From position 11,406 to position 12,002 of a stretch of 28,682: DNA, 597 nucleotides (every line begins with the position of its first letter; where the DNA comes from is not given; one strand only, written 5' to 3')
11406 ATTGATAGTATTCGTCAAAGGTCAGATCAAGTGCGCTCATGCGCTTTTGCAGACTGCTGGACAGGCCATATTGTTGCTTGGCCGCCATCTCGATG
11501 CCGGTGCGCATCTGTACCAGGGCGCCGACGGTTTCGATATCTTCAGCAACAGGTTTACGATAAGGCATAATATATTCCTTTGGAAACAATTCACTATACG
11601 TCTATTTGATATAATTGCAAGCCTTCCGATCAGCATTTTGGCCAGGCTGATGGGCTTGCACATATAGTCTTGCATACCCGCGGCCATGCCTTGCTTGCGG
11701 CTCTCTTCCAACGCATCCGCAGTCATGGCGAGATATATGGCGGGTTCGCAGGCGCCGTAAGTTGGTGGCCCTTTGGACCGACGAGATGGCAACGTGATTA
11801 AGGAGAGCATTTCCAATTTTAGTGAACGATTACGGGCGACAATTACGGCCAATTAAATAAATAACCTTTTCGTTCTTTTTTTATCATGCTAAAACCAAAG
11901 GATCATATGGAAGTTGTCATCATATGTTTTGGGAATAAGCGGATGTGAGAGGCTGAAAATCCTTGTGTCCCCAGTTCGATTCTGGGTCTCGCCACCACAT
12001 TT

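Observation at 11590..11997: Rearrangement breakpoint: truncated receiver gene, AT-rich spacer and a tRNA-Phe 3' fragment next to galK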

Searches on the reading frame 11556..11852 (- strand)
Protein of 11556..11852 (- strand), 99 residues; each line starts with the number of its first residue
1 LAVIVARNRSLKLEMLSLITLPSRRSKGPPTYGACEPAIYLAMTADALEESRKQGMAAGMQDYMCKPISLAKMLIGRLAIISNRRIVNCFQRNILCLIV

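Call 10: search_protein_families(library=pfam, proteins=[window:11556-11852:-], max_evalue=10)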
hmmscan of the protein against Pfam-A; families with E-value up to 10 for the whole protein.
seq(99 aa): 1 family
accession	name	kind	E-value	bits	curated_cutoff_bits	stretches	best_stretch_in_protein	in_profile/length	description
PF00072.30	Response_reg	-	0.025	15.2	30.2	1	41-73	74-106/111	Response regulator receiver domain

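Call 43: search_protein_representatives(protein=window:11583-11822:-)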
Query: 80 residues. Proteins with E-value up to 0.001 (for the whole library): 126; up to 1e-10: 0; up to 1e-30: 0. The best 126 are listed.
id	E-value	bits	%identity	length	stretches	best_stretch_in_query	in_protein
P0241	1.2e-09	53.9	42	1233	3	28-63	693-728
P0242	4.0e-09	52.2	38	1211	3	13-63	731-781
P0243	1.1e-07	47.6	42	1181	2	15-61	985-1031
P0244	1.3e-07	47.4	41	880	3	21-61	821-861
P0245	1.7e-07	47.0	36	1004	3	31-65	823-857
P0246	2.3e-07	46.6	45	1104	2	20-63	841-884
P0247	4.0e-07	45.9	44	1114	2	30-64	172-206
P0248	5.1e-07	45.5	47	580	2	28-63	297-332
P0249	6.8e-07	45.1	48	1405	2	30-67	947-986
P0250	2.5e-06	43.3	40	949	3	30-66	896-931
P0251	2.7e-06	43.2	48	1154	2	24-66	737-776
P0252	3.3e-06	43.0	38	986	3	27-61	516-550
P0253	3.9e-06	42.7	36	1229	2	24-73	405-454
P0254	4.5e-06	42.5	47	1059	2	25-59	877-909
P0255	8.0e-06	41.7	41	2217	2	23-60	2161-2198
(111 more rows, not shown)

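Call 44: search_protein_families(library=pfam, proteins=[P0241, P0242, P0243, P0244, P0246], max_evalue=0.001)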
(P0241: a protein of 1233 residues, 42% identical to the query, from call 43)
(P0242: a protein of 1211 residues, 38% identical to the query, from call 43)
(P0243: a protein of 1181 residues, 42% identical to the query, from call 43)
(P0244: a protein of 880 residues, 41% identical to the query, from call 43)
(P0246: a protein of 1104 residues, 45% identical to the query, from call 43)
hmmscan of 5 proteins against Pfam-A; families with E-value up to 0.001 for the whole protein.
P0241 (1233 aa): 6 families
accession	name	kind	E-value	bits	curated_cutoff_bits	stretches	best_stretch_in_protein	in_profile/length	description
PF00072.30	Response_reg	-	1.4e-90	299.4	30.2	3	775-890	1-110/111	Response regulator receiver domain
PF02518.31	HATPase_c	-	3.2e-26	92.4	26.4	1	337-449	1-107/111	Histidine kinase-, DNA gyrase B-, and HSP90-like ATPase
PF00512.31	HisKA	-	2.9e-20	72.5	26.9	1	225-290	1-66/66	His Kinase A (phospho-acceptor) domain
PF01627.28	Hpt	-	5.5e-12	46.2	24.6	1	1146-1227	2-83/84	Hpt domain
PF23198.2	PDE8A_N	-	5.5e-11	43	29.6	0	956-1029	10-83/147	PDE8A-like, N-terminal domain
PF21695.3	GlnR_1st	-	0.00028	21.2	27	0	781-846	8-71/111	Transcription regulator GlnR, N-terminal domain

P0242 (1211 aa): 8 families
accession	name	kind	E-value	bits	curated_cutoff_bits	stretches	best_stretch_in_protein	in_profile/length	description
PF00072.30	Response_reg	-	5.9e-117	384.3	30.2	5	817-931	1-110/111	Response regulator receiver domain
PF02518.31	HATPase_c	-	3.1e-30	105.3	26.4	1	385-499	1-109/111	Histidine kinase-, DNA gyrase B-, and HSP90-like ATPase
PF00512.31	HisKA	-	3.1e-22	78.8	26.9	1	273-338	1-66/66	His Kinase A (phospho-acceptor) domain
PF01627.28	Hpt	-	7.5e-15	55.4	24.6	1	1122-1202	2-82/84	Hpt domain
PF23198.2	PDE8A_N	-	1.8e-11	44.6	29.6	0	830-908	26-102/147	PDE8A-like, N-terminal domain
PF00989.32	PAS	-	3.7e-09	37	22.6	1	139-180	2-43/113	PAS fold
PF13188.13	PAS_8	-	5.6e-06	26.5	21.8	1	138-180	1-40/65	PAS domain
PF08448.16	PAS_4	-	0.00017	22.2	23.1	0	145-184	2-41/110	PAS fold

P0243 (1181 aa): 6 families
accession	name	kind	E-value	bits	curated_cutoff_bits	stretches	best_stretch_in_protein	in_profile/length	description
PF00072.30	Response_reg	-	6.4e-70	232.8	30.2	3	923-1036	1-109/111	Response regulator receiver domain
PF02518.31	HATPase_c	-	8e-29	100.8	26.4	1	489-606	1-108/111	Histidine kinase-, DNA gyrase B-, and HSP90-like ATPase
PF00512.31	HisKA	-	9.4e-23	80.5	26.9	1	377-442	1-66/66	His Kinase A (phospho-acceptor) domain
PF00672.30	HAMP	-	1.1e-08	35.6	25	1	307-358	2-52/53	HAMP domain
PF23198.2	PDE8A_N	-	1e-06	29.2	29.6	0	941-1035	31-126/147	PDE8A-like, N-terminal domain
PF02743.24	dCache_1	-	3e-06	27.4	45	1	34-270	2-238/240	Cache domain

P0244 (880 aa): 4 families
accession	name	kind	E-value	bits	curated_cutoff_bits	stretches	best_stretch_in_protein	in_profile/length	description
PF00072.30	Response_reg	-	4.6e-71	236.5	30.2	3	755-867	1-110/111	Response regulator receiver domain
PF02518.31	HATPase_c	-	2.9e-27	95.8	26.4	1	178-299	1-99/111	Histidine kinase-, DNA gyrase B-, and HSP90-like ATPase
PF00512.31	HisKA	-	4e-23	81.7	26.9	1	66-131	1-66/66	His Kinase A (phospho-acceptor) domain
PF23198.2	PDE8A_N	-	1.4e-13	51.4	29.6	1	773-849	31-110/147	PDE8A-like, N-terminal domain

P0246 (1104 aa): 4 families
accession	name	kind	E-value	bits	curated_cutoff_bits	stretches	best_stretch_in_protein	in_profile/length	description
PF00072.30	Response_reg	-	2.8e-70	233.9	30.2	3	438-546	1-107/111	Response regulator receiver domain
PF02518.31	HATPase_c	-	2.5e-25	89.5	26.4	1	151-265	1-109/111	Histidine kinase-, DNA gyrase B-, and HSP90-like ATPase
PF00512.31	HisKA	-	5.4e-20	71.6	26.9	1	40-104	2-66/66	His Kinase A (phospho-acceptor) domain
PF01627.28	Hpt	-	3.1e-15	56.6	24.6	1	595-659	2-66/84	Hpt domain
